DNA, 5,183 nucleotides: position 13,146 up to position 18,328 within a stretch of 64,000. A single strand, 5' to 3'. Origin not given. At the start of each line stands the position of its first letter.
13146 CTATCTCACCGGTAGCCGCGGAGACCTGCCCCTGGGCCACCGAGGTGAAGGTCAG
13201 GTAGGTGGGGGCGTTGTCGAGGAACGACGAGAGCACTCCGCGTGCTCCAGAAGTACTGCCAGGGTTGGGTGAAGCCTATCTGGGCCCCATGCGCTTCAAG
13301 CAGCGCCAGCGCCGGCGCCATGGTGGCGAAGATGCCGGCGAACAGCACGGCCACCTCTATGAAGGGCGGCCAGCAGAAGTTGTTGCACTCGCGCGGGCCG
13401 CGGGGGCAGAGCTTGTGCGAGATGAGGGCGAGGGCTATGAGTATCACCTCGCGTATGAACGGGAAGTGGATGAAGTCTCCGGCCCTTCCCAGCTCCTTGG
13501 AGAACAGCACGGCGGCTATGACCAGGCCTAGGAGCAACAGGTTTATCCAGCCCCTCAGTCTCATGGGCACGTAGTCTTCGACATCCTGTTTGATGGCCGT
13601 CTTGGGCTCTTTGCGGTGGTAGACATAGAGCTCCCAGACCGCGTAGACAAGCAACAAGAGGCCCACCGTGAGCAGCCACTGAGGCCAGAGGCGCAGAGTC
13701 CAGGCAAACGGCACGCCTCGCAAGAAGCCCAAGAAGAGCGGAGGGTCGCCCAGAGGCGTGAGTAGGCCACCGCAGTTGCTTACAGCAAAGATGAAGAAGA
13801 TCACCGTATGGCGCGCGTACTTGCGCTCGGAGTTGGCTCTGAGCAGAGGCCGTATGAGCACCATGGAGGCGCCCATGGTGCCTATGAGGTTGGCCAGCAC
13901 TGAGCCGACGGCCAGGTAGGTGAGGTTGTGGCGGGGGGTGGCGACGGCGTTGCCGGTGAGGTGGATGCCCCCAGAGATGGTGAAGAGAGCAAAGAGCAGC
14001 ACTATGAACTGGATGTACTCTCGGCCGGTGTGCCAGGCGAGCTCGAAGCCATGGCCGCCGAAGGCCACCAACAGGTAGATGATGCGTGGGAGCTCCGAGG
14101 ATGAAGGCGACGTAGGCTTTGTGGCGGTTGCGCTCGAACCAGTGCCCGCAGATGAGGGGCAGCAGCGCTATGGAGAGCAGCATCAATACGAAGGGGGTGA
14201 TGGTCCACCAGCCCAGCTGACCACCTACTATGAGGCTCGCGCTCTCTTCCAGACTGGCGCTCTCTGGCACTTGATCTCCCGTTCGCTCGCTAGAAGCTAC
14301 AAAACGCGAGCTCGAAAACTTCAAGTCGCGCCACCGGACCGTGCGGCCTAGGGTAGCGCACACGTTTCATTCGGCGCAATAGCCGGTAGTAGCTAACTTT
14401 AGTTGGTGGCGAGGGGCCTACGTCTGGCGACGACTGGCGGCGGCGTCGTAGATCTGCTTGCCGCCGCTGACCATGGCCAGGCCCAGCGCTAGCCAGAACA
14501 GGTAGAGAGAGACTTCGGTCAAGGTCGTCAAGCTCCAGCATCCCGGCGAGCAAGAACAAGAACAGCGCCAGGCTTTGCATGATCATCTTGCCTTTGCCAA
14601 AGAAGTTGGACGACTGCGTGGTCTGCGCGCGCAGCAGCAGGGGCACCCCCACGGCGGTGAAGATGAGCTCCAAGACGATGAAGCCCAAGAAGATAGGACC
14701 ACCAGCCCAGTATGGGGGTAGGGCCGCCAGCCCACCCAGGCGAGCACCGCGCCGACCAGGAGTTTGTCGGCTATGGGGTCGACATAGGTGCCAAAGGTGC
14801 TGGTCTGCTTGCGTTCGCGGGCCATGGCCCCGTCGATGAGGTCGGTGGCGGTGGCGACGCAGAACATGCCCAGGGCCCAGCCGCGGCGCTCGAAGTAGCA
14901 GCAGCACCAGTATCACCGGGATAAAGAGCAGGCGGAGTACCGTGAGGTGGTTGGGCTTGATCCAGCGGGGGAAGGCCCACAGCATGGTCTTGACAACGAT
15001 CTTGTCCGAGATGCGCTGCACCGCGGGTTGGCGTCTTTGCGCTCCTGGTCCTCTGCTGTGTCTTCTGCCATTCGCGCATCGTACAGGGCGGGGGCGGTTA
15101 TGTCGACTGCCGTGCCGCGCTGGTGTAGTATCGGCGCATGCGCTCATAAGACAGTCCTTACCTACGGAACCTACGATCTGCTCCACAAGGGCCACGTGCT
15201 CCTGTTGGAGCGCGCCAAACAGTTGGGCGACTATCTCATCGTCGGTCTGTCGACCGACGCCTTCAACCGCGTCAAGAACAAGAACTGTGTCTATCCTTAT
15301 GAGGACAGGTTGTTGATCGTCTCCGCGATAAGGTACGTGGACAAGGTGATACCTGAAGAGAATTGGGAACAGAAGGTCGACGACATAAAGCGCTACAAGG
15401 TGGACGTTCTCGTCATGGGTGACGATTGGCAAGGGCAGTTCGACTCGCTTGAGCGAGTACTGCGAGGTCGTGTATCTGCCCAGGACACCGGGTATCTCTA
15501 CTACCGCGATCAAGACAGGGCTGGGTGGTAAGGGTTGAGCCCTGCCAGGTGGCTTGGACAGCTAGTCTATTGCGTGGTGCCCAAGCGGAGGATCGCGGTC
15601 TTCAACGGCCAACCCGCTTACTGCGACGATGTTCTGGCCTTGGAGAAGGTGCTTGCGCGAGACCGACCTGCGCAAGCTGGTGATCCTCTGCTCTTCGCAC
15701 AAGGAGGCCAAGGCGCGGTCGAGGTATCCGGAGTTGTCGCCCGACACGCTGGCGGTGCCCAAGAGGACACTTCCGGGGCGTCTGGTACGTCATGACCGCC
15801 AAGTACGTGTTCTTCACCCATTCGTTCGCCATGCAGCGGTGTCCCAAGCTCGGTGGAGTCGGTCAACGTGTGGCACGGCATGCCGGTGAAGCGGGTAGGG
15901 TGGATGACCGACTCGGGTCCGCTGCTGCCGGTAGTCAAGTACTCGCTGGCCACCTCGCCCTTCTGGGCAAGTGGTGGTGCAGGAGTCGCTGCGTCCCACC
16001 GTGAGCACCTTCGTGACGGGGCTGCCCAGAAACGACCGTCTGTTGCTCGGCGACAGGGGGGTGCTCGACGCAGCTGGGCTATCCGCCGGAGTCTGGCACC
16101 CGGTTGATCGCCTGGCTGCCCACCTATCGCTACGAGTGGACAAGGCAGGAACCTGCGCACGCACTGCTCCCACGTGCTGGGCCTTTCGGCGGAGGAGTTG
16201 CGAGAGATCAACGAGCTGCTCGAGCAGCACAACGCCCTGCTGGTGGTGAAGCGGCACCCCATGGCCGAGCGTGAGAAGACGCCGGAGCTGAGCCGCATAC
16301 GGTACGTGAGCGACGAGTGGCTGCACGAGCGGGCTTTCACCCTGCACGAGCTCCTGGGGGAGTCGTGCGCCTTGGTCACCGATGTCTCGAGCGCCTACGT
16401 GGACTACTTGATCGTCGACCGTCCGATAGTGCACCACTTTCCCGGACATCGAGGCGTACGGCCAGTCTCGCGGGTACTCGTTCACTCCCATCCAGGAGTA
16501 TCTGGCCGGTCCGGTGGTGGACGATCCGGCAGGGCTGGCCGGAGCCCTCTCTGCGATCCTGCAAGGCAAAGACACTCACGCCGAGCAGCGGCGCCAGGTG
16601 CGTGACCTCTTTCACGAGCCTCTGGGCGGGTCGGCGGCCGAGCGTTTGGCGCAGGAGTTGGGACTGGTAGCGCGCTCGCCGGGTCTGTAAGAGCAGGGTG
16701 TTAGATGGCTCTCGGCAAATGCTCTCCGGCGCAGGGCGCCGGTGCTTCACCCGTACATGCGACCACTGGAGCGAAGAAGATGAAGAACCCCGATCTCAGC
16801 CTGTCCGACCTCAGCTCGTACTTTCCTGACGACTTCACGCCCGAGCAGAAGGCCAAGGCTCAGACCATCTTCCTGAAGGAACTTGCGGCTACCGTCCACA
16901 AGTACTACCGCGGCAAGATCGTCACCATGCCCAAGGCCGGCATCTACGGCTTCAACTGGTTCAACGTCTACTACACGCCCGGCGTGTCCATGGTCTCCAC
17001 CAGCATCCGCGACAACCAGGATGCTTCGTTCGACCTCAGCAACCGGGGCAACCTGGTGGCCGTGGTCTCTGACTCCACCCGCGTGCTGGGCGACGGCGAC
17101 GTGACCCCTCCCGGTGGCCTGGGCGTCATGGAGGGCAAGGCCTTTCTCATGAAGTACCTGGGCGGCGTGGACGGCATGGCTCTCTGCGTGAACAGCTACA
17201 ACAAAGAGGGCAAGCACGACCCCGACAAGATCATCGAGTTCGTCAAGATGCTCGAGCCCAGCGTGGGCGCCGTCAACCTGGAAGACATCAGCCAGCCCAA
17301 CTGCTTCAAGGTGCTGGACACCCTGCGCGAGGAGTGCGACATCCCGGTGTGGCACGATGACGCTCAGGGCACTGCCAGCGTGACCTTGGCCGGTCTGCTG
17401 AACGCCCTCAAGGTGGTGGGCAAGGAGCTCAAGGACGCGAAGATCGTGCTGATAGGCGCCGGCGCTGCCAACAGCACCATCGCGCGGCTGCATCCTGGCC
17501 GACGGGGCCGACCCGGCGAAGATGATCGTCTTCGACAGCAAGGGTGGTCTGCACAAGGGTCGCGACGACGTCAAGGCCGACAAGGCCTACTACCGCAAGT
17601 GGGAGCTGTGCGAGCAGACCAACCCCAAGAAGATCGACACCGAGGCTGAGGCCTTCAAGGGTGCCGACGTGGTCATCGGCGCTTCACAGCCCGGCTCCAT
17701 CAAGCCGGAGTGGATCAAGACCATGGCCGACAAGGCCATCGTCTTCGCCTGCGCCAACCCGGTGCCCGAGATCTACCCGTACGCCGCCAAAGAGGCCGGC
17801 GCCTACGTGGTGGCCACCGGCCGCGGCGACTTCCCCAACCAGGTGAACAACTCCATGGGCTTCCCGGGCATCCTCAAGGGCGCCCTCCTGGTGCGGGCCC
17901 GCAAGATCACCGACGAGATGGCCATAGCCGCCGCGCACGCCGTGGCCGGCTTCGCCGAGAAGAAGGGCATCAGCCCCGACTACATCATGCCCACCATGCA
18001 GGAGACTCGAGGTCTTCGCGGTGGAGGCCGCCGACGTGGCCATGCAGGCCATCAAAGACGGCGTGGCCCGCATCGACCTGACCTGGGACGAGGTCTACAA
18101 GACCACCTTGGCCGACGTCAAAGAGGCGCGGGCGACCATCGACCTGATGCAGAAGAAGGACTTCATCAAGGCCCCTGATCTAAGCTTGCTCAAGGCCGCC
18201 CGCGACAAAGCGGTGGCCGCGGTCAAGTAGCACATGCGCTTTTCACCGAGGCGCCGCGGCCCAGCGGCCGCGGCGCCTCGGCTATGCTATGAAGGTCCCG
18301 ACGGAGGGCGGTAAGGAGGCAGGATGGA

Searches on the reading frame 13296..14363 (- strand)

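Call 51: search_protein_families(library=pfam, proteins=[window:13296-14363:-], max_evalue=0.0001)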
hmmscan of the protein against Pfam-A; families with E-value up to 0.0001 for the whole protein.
window:13296-14363:- (355 aa): 1 family
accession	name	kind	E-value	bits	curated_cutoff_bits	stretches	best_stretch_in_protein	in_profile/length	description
PF16980.11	CitMHS_2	-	1.3e-06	27.8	25.7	1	49-89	3-43/448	Putative citrate transport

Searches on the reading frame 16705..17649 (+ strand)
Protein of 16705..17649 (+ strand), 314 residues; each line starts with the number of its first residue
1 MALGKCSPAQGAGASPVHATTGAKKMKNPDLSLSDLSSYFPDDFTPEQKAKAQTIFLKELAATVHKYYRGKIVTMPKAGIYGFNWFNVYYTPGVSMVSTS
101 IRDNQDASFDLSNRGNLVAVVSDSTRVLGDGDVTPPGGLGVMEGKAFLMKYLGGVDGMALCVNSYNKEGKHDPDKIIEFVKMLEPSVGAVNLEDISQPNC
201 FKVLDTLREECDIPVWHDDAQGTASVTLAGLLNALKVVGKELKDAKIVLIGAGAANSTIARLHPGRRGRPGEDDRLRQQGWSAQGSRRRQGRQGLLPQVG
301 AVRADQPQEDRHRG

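Call 51: search_protein_families(library=pfam, proteins=[window:16705-17649:+], max_evalue=0.0001)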
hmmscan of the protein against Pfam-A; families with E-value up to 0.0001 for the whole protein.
window:16705-17649:+ (314 aa): 2 families
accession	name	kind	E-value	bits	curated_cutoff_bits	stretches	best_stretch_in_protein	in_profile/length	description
PF00390.24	malic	-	9.7e-17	61.8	23.1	1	88-208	22-182/182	Malic enzyme, N-terminal domain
PF03949.21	Malic_M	-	7.3e-09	35.7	23.5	1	221-261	2-42/258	Malic enzyme, NAD binding domain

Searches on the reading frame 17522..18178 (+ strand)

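Call 75: search_protein_families(library=pfam, proteins=[window:17522-18178:+], max_evalue=0.0001)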
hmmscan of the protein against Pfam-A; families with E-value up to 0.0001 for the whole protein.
window:17522-18178:+ (218 aa): 1 family
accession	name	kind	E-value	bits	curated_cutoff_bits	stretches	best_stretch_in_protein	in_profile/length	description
PF03949.21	Malic_M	-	9.1e-16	58.4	23.5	1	2-163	63-243/258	Malic enzyme, NAD binding domain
